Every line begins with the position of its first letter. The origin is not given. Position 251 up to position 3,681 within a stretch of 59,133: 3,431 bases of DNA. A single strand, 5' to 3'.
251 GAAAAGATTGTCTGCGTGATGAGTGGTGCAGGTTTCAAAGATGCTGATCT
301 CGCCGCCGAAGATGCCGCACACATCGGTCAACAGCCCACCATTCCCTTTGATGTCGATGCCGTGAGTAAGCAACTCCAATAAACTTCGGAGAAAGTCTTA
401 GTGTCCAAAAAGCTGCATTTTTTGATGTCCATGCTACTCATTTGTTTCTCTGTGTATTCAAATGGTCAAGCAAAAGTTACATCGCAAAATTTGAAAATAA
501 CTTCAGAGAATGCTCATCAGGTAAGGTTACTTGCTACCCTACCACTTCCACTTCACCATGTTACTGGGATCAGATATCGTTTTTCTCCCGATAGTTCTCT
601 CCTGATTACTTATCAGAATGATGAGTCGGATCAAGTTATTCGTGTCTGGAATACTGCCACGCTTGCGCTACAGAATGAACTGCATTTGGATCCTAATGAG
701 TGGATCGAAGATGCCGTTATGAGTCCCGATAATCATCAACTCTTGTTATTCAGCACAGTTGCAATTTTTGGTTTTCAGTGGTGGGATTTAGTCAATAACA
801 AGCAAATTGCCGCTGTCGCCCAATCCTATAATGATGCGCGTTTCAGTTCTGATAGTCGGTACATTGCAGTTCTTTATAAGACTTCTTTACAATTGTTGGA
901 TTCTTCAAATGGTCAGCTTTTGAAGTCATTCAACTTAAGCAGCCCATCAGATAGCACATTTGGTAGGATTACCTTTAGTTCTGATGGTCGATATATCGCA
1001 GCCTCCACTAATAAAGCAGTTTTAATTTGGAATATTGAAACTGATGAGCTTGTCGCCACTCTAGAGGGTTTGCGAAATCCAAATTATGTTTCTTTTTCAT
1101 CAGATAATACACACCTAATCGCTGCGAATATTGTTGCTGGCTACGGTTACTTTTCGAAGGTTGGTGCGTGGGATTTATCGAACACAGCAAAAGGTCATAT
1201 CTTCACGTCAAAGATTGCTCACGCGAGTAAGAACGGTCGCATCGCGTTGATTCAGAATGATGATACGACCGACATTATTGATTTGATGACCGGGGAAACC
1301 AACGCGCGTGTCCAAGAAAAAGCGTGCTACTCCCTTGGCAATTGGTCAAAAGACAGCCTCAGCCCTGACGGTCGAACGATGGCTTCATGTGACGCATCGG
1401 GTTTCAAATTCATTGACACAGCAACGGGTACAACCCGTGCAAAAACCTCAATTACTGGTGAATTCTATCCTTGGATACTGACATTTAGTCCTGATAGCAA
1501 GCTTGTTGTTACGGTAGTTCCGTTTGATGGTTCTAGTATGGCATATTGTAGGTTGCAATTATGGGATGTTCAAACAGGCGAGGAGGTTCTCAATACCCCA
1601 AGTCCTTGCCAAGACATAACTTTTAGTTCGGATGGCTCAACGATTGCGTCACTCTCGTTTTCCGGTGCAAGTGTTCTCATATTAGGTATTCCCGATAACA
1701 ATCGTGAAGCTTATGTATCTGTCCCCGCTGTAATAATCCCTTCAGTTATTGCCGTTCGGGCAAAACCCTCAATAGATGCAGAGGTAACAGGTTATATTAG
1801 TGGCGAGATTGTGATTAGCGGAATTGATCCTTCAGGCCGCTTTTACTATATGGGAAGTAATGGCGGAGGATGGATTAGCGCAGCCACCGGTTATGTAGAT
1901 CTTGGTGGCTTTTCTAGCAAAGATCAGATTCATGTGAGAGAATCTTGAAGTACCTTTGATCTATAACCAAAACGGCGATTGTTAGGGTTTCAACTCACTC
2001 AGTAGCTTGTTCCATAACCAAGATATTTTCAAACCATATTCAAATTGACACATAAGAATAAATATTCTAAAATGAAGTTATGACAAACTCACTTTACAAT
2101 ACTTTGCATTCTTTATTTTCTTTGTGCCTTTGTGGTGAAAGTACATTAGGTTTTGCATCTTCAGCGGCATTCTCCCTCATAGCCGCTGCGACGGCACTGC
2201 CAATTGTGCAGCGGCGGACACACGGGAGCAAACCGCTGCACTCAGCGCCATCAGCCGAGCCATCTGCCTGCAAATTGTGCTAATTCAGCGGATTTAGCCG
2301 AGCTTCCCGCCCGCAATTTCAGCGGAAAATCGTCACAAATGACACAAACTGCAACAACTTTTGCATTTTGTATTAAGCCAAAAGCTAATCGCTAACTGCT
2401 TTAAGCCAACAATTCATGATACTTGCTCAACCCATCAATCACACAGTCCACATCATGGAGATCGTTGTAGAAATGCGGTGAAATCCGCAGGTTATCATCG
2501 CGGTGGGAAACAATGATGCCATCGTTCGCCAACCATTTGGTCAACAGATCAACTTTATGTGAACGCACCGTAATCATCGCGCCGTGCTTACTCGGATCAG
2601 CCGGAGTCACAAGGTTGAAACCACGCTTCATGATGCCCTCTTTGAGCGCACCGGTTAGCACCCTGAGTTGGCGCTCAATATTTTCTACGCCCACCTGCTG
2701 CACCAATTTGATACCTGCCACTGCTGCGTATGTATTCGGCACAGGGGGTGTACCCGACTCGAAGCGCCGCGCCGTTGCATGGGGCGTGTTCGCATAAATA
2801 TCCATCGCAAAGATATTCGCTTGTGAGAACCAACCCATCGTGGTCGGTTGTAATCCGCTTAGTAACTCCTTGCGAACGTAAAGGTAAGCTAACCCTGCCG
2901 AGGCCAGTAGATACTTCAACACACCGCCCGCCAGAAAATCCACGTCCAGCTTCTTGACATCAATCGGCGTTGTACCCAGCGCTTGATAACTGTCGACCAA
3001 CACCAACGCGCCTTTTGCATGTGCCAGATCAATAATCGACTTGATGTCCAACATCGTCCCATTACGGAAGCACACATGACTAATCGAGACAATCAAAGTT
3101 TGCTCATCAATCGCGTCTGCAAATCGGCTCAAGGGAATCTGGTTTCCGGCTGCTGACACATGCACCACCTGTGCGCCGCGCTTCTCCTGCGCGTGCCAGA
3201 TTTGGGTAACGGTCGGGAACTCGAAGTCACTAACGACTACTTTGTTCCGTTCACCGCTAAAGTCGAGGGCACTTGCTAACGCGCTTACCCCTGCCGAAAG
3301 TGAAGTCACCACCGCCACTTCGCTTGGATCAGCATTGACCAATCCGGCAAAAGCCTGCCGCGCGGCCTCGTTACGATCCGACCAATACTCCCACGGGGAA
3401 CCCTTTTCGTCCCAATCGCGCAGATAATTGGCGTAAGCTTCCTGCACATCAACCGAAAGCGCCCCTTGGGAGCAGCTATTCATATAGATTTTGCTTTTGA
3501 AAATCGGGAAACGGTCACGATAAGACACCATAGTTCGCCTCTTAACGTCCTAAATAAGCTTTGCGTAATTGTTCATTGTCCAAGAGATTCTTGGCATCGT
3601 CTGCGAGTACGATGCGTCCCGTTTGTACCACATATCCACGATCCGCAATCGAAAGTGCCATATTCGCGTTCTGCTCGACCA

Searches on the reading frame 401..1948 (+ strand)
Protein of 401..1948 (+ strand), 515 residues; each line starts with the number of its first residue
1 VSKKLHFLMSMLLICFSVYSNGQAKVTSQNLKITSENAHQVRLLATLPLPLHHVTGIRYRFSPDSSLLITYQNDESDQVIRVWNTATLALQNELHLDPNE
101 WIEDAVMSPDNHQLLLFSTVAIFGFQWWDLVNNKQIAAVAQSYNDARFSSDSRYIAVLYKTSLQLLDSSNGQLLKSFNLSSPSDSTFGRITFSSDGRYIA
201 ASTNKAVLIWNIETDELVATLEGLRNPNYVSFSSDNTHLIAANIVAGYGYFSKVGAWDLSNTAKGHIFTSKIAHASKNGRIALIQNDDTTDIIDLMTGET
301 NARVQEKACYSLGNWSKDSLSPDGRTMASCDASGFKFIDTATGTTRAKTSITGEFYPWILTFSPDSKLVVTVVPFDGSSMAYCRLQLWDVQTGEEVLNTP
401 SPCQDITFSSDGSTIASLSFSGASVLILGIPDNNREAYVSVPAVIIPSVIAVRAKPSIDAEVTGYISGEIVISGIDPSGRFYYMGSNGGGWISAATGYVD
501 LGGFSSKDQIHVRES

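Call 73: search_protein_families(library=pfam, proteins=[window:401-1948:+], max_evalue=0.00001)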
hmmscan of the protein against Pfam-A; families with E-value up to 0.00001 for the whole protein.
window:401-1948:+ (515 aa): 12 families
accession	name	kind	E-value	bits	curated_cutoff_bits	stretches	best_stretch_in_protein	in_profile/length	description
PF25174.1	Beta-prop_THOC3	-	3.3e-20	72.7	305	1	56-239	91-269/272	THOC3 beta-propeller domain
PF25175.1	Beta-prop_WDR5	-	2.5e-12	47.1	250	0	61-226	102-267/296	WDR5 beta-propeller domain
PF00400.38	WD40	-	4.9e-10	40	27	0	52-84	9-39/39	WD domain, G-beta repeat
PF24817.1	WD40_WDHD1_1st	-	2.8e-09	37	109.9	1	134-222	172-261/291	WDHD1 first WD40 domain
PF24814.1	WD40_Prp19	-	5e-09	36.1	320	0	159-292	111-234/281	Prp19 WD40 domain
PF23414.1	Beta-prop_EML_2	-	2.8e-08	33.9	90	1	76-229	18-170/266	Echinoderm microtubule-associated protein second beta-propeller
PF25168.1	Beta-prop_WDR36-Utp21_2nd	-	7.2e-08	32.5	84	0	121-243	177-300/335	WDR36/Utp21 second beta-propeller domain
PF23393.2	Beta-prop_WDR90_POC16_2nd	-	1.4e-07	31.5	60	0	160-241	200-282/291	WDR90/POC16, second beta-propeller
PF25173.1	Beta-prop_WDR3_1st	-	2.8e-07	30.9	154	0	127-261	13-144/184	WDR3 first beta-propeller domain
PF24782.2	WD40_MABP1-WDR62_2nd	-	7e-06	25.7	290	0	144-242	229-330/341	MABP1/WDR62 second WD40 domain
PF25171.1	Beta-prop_WDR36-Utp21_1st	-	8.4e-06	25.8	80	0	160-281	129-242/266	WDR36/Utp21 first beta-propeller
PF24807.1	WD40_CDC20-Fz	-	8.7e-06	25.7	200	0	150-242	18-108/292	CDC20/Fizzy WD40 domain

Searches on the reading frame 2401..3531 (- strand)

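Call 73: search_protein_families(library=pfam, proteins=[window:2401-3531:-], max_evalue=0.00001)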
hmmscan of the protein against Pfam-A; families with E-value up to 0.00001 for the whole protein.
window:2401-3531:- (376 aa): 3 families
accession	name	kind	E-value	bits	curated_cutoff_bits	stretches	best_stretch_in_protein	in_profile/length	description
PF00266.25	Aminotran_5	-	2.2e-44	152.4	21.5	1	49-342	40-336/371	Aminotransferase class-V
PF01041.23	DegT_DnrJ_EryC1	-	8.5e-07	28.9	19.8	1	72-188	39-153/360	DegT/DnrJ/EryC1/StrS aminotransferase family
PF22580.2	KYNU_C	-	1.7e-06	28.4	27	1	293-366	13-88/90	Kynureninase C-terminal domain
